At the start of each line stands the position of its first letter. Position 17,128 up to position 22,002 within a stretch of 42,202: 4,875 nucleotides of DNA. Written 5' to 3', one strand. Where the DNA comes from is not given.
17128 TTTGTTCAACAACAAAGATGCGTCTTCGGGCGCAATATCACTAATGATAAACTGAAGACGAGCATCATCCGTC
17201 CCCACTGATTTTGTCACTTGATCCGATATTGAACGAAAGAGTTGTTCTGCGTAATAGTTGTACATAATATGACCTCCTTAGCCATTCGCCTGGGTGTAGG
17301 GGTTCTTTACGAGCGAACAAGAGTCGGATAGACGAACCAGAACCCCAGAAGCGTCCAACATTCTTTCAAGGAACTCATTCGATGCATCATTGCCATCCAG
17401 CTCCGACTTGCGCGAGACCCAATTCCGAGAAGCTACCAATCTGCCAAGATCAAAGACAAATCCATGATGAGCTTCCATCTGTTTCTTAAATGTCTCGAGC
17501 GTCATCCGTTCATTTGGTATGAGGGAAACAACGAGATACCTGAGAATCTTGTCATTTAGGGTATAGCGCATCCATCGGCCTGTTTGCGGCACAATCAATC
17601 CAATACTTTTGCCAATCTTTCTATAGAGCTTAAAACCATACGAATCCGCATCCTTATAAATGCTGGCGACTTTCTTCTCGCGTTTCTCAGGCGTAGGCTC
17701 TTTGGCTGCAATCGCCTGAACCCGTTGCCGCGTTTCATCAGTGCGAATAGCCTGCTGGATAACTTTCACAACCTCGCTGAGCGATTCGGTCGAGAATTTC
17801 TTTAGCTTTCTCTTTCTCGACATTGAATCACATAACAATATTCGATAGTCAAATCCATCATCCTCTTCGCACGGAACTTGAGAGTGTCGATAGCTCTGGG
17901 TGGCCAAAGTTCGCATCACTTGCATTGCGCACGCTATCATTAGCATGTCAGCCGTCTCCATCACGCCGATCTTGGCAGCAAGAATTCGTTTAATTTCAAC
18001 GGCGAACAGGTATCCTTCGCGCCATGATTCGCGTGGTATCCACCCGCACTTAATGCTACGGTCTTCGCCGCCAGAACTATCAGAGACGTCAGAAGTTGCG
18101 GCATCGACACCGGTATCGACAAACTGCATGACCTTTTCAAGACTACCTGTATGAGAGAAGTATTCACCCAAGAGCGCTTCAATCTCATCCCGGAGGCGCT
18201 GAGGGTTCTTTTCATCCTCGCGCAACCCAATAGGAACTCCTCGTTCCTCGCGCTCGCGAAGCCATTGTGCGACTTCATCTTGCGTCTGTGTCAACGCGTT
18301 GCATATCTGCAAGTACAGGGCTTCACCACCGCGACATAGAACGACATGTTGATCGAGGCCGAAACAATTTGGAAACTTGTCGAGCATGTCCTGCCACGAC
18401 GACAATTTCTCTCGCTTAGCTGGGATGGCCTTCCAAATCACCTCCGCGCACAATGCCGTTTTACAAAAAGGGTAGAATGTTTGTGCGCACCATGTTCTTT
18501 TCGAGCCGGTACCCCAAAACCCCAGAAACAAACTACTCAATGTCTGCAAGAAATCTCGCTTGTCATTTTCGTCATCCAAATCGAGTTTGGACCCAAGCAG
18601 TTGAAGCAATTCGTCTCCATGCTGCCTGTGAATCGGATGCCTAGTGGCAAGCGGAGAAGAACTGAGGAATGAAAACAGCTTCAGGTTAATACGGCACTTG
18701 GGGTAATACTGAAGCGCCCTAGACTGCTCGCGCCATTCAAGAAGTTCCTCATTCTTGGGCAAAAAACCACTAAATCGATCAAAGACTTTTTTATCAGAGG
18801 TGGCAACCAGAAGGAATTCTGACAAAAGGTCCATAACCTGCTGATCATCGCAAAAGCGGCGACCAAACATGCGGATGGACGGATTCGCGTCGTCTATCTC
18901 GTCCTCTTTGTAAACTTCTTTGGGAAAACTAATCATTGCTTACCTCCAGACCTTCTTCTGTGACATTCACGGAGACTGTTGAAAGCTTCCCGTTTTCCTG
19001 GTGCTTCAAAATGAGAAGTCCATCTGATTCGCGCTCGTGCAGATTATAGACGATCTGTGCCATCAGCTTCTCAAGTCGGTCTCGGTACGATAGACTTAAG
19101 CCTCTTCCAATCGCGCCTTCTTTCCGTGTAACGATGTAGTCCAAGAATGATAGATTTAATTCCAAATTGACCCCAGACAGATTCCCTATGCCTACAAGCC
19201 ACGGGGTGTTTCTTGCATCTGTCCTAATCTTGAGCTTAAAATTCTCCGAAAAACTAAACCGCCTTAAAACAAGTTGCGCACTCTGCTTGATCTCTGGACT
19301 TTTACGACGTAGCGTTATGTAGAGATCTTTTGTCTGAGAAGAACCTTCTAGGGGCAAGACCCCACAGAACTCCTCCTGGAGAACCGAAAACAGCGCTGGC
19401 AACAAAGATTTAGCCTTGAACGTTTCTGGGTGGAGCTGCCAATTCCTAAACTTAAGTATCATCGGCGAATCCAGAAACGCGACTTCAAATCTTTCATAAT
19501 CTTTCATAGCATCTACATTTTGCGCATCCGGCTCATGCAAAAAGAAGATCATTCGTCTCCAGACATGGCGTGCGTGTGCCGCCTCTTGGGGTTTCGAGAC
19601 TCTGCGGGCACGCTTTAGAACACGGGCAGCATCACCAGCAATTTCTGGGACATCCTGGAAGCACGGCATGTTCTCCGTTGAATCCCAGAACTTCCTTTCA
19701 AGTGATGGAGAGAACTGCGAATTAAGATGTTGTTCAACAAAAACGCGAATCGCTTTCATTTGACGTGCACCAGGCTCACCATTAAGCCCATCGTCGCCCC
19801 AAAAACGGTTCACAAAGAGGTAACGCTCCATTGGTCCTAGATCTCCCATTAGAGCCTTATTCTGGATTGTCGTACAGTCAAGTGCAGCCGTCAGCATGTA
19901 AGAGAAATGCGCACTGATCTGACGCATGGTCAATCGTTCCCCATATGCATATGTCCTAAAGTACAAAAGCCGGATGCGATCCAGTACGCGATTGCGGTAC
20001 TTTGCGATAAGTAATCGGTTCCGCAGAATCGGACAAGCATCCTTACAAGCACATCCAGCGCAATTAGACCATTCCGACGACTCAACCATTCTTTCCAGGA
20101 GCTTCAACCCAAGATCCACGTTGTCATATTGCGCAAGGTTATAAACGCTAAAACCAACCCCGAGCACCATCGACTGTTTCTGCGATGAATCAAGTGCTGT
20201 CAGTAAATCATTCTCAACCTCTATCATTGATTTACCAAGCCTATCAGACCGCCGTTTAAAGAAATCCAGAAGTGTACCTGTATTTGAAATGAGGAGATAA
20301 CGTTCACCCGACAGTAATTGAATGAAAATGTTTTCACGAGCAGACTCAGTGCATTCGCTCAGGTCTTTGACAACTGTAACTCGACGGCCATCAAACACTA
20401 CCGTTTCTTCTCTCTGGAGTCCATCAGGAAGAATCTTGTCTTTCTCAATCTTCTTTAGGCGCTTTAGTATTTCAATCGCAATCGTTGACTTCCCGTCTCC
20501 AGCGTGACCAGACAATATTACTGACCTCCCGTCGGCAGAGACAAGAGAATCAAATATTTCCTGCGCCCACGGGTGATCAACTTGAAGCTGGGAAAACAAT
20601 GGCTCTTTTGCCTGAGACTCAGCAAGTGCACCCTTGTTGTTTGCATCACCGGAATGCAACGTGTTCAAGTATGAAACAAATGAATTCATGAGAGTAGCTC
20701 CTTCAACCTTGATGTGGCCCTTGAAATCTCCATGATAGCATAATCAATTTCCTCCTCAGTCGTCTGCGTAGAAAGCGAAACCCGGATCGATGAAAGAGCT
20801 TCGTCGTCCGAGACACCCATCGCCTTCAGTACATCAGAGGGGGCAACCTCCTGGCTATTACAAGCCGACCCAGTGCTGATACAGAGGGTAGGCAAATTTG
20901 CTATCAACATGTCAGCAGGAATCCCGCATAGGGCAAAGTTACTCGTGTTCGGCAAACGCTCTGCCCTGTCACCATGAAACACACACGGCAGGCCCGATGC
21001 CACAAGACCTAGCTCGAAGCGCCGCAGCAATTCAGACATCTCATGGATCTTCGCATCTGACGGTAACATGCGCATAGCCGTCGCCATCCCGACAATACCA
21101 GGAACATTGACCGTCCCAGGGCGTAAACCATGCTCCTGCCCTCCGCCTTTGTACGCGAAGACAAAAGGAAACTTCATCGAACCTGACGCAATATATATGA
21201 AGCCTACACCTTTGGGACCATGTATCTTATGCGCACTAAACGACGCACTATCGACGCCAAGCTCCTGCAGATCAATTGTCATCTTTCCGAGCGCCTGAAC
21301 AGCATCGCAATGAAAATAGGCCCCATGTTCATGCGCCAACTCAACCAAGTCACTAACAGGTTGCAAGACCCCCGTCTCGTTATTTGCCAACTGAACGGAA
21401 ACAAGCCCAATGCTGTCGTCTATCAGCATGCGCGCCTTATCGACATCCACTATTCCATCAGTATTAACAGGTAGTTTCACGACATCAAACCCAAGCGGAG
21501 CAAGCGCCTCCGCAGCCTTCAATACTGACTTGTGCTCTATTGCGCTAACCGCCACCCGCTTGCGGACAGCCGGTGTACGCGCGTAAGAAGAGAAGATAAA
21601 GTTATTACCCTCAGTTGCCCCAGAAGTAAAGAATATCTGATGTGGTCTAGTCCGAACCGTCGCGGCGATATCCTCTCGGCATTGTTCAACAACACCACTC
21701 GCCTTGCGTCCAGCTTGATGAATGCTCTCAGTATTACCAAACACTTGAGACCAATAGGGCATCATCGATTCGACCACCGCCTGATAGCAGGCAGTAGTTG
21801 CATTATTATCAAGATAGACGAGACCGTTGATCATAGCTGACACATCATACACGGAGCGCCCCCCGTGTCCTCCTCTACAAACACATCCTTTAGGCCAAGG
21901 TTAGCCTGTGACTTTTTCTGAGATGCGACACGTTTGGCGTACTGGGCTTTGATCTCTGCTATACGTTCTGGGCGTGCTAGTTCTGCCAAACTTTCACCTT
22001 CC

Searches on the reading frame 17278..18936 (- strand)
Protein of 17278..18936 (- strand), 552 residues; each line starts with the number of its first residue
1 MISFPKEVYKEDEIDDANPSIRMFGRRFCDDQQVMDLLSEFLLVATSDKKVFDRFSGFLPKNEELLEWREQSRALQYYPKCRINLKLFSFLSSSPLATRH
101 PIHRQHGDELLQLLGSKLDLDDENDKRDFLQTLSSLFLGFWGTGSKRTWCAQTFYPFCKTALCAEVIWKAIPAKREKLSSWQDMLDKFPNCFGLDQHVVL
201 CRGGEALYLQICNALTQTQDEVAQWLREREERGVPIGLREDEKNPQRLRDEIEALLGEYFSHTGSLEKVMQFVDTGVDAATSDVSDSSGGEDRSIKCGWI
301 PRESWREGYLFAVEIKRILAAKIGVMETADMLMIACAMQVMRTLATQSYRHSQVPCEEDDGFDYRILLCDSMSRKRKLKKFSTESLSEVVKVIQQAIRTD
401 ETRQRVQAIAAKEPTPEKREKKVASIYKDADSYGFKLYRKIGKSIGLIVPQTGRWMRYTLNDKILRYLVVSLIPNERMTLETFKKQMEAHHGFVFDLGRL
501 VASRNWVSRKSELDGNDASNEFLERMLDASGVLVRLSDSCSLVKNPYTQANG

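Call 4: search_protein_families(library=pfam, proteins=[window:17278-18936:-], max_evalue=0.01)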
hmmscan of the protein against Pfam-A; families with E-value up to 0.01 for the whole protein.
window:17278-18936:- (552 aa): 0 families

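Call 5: search_protein_families(library=ncbifam, proteins=[window:17278-18936:-], max_evalue=0.01)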
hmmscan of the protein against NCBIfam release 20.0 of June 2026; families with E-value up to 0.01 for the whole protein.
window:17278-18936:- (552 aa): 0 families

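Call 6: search_protein_families(library=padloc, proteins=[window:17278-18936:-], max_evalue=0.01)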
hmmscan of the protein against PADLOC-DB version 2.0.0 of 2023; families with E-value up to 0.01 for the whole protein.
window:17278-18936:- (552 aa): 4 families
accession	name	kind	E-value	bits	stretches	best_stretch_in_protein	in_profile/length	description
PDLC02799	SspG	-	5.5e-20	69.8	1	339-547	299-498/498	SspG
PDLC02802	SspG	-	2.3e-12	44.5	1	442-547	417-519/519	SspG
PDLC02800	SspG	-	6.5e-10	36.6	1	373-547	318-476/476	SspG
PDLC02801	SspG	-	1.4e-05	21.8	1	436-547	420-532/533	SspG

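Call 48: find_related_loci(query=A3, collection=metagenome_contigs, flank=10000)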
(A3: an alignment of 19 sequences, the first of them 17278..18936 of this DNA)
Query A3 (552 aa) in metagenome_contigs; peptide patterns used: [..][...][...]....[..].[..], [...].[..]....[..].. (x = any residue, [..] = any of these).
600 stretches matched a pattern (row limit reached: there are more); 309 encode a relative of the query (tblastn E <= 1e-3); the best 80 are kept; 80 distinct loci.
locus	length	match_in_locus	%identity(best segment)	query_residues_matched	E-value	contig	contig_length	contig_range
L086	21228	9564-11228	53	1-548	0e+0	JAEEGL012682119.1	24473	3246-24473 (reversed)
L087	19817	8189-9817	53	1-548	0e+0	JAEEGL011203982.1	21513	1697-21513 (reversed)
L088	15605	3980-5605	53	1-547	0e+0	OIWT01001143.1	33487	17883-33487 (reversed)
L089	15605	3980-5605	53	1-547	0e+0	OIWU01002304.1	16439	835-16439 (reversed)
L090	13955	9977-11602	52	1-547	0e+0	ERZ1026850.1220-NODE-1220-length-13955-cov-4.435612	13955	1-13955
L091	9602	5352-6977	52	1-547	0e+0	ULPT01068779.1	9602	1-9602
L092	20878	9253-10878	53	1-547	0e+0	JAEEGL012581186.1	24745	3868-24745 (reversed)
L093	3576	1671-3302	53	1-547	0e+0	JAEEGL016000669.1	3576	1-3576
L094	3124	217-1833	52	1-547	0e+0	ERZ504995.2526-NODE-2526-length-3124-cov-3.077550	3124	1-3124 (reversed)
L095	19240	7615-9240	53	1-547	0e+0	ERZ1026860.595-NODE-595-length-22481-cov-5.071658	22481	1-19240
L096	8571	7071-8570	53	1-505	7e-175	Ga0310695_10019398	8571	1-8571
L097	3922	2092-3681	48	4-547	3e-164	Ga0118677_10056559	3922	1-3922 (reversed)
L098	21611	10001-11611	46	1-549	1e-157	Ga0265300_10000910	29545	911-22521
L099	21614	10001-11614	45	1-547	8e-157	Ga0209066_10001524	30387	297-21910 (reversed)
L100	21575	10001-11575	45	1-548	5e-153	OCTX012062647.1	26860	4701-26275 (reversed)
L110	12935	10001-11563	40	18-551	6e-121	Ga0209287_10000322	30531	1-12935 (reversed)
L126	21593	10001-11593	38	4-549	1e-115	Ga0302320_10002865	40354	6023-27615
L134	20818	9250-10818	39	4-546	5e-115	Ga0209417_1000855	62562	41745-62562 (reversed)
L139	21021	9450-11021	38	4-546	8e-114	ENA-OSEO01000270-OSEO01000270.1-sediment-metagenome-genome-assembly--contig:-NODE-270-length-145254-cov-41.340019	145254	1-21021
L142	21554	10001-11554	38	15-546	2e-113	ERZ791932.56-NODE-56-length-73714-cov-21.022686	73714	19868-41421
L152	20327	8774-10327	39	12-546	2e-111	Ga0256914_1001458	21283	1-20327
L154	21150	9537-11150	38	15-552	3e-111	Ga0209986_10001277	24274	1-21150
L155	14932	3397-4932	38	18-546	4e-111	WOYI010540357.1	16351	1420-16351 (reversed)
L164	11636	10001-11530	39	18-546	8e-110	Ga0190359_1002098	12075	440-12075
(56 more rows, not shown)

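Call 61: search_protein_families(library=pfam, proteins=[L098:16943-18331:+, L098:18335-19213:+, L098:19297-21279:+, L142:1759-4485:-, L142:5738-6982:+], max_evalue=0.001)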
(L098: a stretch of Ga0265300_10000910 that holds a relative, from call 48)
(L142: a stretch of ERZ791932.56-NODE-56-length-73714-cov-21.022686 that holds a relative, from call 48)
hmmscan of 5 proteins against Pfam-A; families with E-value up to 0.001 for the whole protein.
L098:16943-18331:+ (462 aa): 1 family
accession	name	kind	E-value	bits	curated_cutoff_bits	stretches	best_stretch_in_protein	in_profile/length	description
PF03235.19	GmrSD_N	-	2.8e-21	77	33.2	1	31-176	2-198/199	GmrSD restriction endonuclease, N-terminal domain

L098:18335-19213:+ (292 aa): 2 families
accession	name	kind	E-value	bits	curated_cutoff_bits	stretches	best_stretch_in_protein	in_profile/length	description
PF00069.31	Pkinase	-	3.2e-25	89.5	31.7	1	40-260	5-212/263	Protein kinase domain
PF07714.23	PK_Tyr_Ser-Thr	-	3.3e-19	69.6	23.1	1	40-238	5-195/258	Protein tyrosine and serine/threonine kinase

L098:19297-21279:+ (660 aa): 2 families
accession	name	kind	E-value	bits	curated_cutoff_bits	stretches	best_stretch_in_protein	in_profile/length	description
PF13304.12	AAA_21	-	3.1e-09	37.8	27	1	484-532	261-304/304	AAA domain, putative AbiEii toxin, Type IV TA system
PF13175.12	AAA_15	-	8.1e-07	29.4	32.1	0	479-530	326-373/374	AAA ATPase domain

L142:1759-4485:- (908 aa): 7 families
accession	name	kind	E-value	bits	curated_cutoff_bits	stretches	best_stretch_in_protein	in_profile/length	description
PF20473.4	MmeI_Mtase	-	1.5e-86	290.2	27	1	336-595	3-258/259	MmeI, DNA-methyltransferase domain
PF20466.3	MmeI_TRD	-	1.4e-60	204.6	27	1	614-810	2-206/207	MmeI, target recognition domain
PF20467.3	MmeI_C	-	1.2e-28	99.6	27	1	812-890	2-80/83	MmeI, C-terminal domain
PF20464.3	MmeI_N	-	1.6e-22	81.2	27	1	22-163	23-178/181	MmeI, N-terminal domain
PF20465.4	MmeI_hel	-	2.1e-22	80.1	27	1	175-255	1-75/75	MmeI, helicase spacer domain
PF02384.22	N6_Mtase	-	2.4e-06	27.6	20.4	1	357-537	51-187/311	N-6 DNA Methylase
PF07669.17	Eco57I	-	1.7e-05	25.4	25.3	1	407-556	2-159/171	Eco57I restriction-modification methylase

L142:5738-6982:+ (414 aa): 1 family
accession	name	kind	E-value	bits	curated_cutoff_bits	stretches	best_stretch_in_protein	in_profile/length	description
PF22863.1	TraI_middle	-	1.2e-23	83.6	27.6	1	52-145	2-88/89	TraI-like middle domain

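Call 107: search_protein_families(library=pfam, proteins=[L099:7771-8370:+, L126:7684-8283:+, L134:6927-7526:+, L139:7115-7714:+, L087:5938-6537:+, L110:7660-8259:+, L152:6433-7032:+, L154:7175-7774:+, L164:7687-8286:+], max_evalue=1)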
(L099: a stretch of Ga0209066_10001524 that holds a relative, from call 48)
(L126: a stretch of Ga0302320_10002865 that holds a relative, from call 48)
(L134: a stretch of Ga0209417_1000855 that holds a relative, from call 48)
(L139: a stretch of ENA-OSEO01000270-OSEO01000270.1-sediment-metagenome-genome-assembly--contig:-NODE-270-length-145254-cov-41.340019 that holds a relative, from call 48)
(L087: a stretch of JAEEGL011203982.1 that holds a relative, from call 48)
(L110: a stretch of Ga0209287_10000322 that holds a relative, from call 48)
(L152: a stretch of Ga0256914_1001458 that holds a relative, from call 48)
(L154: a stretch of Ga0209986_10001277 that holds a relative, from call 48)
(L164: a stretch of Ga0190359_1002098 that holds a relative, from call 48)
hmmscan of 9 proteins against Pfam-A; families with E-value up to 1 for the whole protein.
L099:7771-8370:+ (200 aa): 0 families

L126:7684-8283:+ (200 aa): 0 families

L134:6927-7526:+ (200 aa): 0 families

L139:7115-7714:+ (200 aa): 1 family
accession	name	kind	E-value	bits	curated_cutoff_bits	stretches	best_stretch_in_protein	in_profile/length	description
PF04869.20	Uso1_p115_head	-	0.2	11.1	28.2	0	141-192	67-118/313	Uso1 / p115 like vesicle tethering protein, head region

L087:5938-6537:+ (200 aa): 1 family
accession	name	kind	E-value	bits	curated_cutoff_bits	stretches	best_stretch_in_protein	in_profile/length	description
PF17514.7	DUF5442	-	0.2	12.3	27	1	119-182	26-90/107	Family of unknown function (DUF5442)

L110:7660-8259:+ (200 aa): 0 families

L152:6433-7032:+ (200 aa): 0 families

L154:7175-7774:+ (200 aa): 1 family
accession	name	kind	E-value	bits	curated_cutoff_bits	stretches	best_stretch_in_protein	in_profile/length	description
PF02020.24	W2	-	0.46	11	30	0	28-52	17-41/79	eIF4-gamma/eIF5/eIF2-epsilon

L164:7687-8286:+ (200 aa): 0 families

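Call 109: search_solved_structures(query=A8, max_evalue=10, show_alignments=3)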
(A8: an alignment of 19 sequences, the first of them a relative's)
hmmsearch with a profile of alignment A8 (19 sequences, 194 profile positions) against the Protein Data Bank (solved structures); distinct sequences matched with E-value up to 10: 2.
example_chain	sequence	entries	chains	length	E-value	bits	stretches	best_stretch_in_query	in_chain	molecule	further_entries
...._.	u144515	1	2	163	8.8e-33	116.8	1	9-149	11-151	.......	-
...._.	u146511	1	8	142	0.72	12.7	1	118-157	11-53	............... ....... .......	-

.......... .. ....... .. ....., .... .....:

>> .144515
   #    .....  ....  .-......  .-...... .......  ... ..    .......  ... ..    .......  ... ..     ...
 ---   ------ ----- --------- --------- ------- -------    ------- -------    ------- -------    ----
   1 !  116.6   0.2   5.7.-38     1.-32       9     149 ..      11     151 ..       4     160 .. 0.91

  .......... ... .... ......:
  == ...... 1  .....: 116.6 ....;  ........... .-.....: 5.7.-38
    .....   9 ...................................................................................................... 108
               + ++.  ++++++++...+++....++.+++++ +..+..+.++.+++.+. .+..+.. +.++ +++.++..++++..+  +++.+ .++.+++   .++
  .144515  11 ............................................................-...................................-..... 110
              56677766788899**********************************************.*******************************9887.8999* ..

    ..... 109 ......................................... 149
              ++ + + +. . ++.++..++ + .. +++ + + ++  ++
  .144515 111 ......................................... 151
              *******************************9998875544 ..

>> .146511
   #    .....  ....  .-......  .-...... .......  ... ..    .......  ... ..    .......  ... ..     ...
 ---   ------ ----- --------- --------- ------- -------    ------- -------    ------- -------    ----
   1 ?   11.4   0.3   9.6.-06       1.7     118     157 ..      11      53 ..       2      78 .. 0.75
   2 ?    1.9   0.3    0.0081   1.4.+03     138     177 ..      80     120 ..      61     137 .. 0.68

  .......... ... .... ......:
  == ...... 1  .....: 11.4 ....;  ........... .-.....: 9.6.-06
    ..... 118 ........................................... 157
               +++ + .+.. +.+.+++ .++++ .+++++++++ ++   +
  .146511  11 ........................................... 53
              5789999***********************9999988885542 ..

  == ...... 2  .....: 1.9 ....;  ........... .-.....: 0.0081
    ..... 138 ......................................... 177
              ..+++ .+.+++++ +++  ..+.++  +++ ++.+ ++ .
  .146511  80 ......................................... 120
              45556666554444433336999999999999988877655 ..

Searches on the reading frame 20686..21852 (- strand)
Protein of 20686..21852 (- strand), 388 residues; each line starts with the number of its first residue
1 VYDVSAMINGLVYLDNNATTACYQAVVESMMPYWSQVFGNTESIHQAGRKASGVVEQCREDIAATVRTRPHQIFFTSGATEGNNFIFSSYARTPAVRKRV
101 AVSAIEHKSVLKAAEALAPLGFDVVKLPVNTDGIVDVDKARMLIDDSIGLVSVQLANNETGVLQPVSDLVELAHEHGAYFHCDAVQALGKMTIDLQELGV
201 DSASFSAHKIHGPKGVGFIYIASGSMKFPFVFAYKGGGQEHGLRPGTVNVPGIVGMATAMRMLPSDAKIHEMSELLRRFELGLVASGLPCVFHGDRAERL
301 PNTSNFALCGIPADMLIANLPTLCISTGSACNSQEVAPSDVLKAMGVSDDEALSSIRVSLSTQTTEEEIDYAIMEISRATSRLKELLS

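Call 4: search_protein_families(library=pfam, proteins=[window:20686-21852:-], max_evalue=0.01)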
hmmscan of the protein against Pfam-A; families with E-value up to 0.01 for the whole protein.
window:20686-21852:- (388 aa): 2 families
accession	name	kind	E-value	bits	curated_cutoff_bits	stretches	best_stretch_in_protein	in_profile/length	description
PF00266.25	Aminotran_5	-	2.7e-71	240.9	21.5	1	12-371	1-370/371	Aminotransferase class-V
PF01212.27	Beta_elim_lyase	-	0.00013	21.8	27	1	69-207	47-197/288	Beta-eliminating lyase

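Call 5: search_protein_families(library=ncbifam, proteins=[window:20686-21852:-], max_evalue=0.01)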
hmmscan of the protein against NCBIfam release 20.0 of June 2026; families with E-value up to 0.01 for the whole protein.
window:20686-21852:- (388 aa): 29 families (the best 25 are shown)
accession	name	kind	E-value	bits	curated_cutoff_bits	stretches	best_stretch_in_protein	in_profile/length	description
TIGR03402.1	FeS_nifS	equivalog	9.3e-109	363.7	530.75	1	12-386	1-376/379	cysteine desulfurase NifS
TIGR03235.1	DNA_S_dndA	equivalog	4.6e-90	302.5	480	1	13-360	1-353/353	cysteine desulfurase DndA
TIGR03403.1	nifS_epsilon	equivalog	5.7e-90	301.9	587.7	1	12-386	1-379/382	NifS family cysteine desulfurase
NF010611.0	PRK14012.1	equivalog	5.9e-88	295.5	548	1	11-386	6-385/406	IscS subfamily cysteine desulfurase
TIGR02006.1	IscS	equivalog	1.9e-86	290.6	643.2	1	12-386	5-381/402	IscS subfamily cysteine desulfurase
NF002806.0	PRK02948.1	subfamily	2.9e-85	286.5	304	1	11-380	1-372/381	IscS subfamily cysteine desulfurase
TIGR01979.1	sufS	subfamily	7.1e-42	143.7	475.1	1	10-223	18-235/403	SufS family cysteine desulfurase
TIGR01977.1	am_tr_V_EF2568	hypoth_equivalog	2.1e-33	115.9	377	1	12-265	1-265/376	cysteine desulfurase family protein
NF041166.1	f2_encap_cargo1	exception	4.4e-33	115.3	800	1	10-238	243-475/623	family 2A encapsulin nanocompartment cargo protein cysteine desulfurase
NF008126.0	PRK10874.1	equivalog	5.7e-32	111.3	607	1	5-381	14-397/401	cysteine desulfurase CsdA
TIGR03392.1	FeS_syn_CsdA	equivalog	4.3e-31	108.5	493.6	1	5-383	11-396/398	cysteine desulfurase CsdA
TIGR01976.1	am_tr_V_VC1184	hypoth_equivalog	7.1e-31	107.9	352.35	1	10-263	18-275/401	cysteine desulfurase-like protein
NF006791.0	PRK09295.1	equivalog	5.5e-29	101.5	661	1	10-225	23-242/406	cysteine desulfurase SufS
NF040779.1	Sec_lyase_SclA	exception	8.8e-19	67.6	525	1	12-376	1-373/378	selenocysteine lyase SclA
TIGR04343.1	egtE_PLP_lyase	equivalog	2.6e-18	66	400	1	48-223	49-217/370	ergothioneine biosynthesis PLP-dependent enzyme EgtE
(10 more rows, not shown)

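Call 6: search_protein_families(library=padloc, proteins=[window:20686-21852:-], max_evalue=0.01)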
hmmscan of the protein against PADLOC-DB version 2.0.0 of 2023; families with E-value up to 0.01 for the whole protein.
window:20686-21852:- (388 aa): 2 families
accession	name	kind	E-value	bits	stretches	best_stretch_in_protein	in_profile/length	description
PDLC02759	SspA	-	1.1e-119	398.1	1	13-383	1-373/374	SspA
PDLC02657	DndA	-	1.7e-118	394.2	1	12-377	1-369/372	DndA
